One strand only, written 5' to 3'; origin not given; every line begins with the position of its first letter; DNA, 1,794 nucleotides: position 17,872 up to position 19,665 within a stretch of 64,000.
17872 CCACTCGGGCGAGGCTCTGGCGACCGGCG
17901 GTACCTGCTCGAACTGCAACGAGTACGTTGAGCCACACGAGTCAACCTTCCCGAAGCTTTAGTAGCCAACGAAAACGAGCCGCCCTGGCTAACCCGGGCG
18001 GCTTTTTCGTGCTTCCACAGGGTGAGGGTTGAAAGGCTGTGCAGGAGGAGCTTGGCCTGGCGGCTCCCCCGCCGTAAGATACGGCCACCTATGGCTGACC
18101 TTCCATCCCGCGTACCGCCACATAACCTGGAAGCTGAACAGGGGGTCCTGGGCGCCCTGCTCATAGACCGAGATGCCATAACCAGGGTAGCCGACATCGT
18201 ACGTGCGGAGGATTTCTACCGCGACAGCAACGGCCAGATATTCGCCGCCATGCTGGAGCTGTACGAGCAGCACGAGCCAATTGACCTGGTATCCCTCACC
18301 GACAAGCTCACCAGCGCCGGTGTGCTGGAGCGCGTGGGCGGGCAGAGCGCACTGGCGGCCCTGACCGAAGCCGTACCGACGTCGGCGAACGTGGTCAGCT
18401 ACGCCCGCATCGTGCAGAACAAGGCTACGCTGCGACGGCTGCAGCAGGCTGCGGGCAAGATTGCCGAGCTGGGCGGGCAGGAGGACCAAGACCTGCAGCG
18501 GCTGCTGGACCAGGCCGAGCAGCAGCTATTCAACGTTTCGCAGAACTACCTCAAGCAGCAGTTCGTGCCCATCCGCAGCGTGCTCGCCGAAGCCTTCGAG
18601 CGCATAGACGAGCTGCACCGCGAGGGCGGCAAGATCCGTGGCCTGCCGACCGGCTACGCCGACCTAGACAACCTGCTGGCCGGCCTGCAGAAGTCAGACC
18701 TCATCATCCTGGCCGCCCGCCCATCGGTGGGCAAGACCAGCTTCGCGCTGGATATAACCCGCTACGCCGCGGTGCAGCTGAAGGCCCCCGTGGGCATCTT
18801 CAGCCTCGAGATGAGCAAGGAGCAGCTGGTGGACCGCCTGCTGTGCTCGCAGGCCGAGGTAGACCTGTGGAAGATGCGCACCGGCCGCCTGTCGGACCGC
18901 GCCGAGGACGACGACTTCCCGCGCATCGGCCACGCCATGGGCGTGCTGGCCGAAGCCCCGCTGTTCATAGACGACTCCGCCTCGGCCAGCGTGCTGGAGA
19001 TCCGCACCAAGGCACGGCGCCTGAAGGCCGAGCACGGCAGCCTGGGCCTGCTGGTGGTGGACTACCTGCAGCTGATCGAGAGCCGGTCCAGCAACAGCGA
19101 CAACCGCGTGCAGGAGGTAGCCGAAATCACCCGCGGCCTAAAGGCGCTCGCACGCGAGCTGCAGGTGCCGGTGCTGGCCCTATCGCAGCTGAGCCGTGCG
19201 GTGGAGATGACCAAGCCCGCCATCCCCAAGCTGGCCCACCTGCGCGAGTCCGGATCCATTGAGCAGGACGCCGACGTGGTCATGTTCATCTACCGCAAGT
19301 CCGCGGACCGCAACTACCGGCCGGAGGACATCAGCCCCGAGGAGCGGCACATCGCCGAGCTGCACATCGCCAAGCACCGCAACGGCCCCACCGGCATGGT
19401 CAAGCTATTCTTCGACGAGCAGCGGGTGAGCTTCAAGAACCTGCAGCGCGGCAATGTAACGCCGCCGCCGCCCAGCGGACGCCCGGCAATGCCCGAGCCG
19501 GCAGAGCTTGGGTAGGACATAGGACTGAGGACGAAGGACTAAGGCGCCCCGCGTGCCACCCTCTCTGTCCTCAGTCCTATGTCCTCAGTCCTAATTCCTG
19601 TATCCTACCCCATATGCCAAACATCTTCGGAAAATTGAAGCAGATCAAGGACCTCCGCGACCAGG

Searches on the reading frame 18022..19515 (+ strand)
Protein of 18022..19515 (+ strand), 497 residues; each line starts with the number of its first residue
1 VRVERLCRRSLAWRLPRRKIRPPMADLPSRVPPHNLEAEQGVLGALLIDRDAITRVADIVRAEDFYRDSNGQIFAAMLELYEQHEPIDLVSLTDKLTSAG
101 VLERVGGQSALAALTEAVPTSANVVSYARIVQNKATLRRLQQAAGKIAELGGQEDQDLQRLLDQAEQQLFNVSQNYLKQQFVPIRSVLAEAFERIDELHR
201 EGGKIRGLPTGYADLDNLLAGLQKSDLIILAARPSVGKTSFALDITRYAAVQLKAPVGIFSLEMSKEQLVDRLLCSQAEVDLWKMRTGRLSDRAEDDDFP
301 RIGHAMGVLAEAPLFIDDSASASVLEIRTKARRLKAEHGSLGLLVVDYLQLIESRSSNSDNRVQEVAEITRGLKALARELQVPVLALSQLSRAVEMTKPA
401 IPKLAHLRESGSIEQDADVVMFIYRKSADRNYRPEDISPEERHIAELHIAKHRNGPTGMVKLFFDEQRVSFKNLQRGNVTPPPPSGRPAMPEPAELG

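Call 30: search_protein_families(library=pfam, proteins=[window:18022-19515:+], max_evalue=0.00001)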
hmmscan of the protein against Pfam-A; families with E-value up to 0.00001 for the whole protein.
window:18022-19515:+ (497 aa): 3 families
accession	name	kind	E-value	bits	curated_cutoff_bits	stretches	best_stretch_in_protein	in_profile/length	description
PF03796.21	DnaB_C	-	3.7e-97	325.1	27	1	207-473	1-255/255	DnaB-like helicase C terminal domain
PF00772.26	DnaB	-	9.5e-35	119.2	23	1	32-132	2-102/103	DnaB-like helicase N terminal domain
PF13481.12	AAA_25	-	1.5e-12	48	27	1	214-390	21-190/195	AAA domain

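Call 58: find_homologous_proteins(query=window:18022-19515:+, max_evalue=1e-50)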
Query window:18022-19515:+ (497 aa): 8000 proteins with E <= 1e-50 among 8000 candidates; the best 120 are listed.
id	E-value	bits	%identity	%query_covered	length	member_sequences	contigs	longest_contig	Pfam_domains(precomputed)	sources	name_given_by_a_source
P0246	0.0e+0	1021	100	95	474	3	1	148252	PF03796.22,PF00772.27,PF13481.13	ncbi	-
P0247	5.5e-286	967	95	95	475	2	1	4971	PF03796.22,PF00772.27,PF13481.13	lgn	-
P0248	3.0e-271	918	89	95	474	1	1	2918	PF03796.22,PF00772.27,PF13481.13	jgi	jgi:replicative DNA helicase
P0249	3.4e-268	908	89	95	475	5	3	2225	PF03796.22,PF00772.27,PF13481.13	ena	-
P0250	4.8e-243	826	82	91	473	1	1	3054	PF03796.22,PF00772.27,PF13481.13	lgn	-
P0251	9.3e-242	821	83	90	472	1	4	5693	PF03796.22,PF00772.27,PF13481.13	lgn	-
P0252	2.4e-240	817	80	95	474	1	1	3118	PF03796.22,PF00772.27,PF13481.13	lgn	-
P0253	1.3e-238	811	81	92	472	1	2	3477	PF03796.22,PF00772.27,PF13481.13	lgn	-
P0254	1.2e-210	719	72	91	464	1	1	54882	PF03796.22,PF00772.27,PF13481.13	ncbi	-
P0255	1.8e-210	718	71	92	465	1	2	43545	PF03796.22,PF00772.27,PF13481.13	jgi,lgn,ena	jgi:replicative DNA helicase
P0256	5.0e-210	717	71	91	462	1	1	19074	PF03796.22,PF00772.27,PF13481.13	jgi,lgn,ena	-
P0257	1.2e-209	715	70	92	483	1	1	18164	PF03796.22,PF00772.27,PF13481.13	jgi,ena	-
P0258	2.1e-209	715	73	91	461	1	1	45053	PF03796.22,PF00772.27,PF13481.13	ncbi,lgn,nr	ncbi:MAG: replicative DNA helicase [Candidatus Komeilibacteria bacterium]|nr:replicative DNA helicas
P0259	1.2e-208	712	70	91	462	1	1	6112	PF03796.22,PF00772.27,PF13481.13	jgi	-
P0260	7.8e-208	709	70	93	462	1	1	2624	PF03796.22,PF00772.27,PF13481.13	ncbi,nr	ncbi:MAG: replicative DNA helicase [Candidatus Kerfeldbacteria bacterium]|nr:replicative DNA helicas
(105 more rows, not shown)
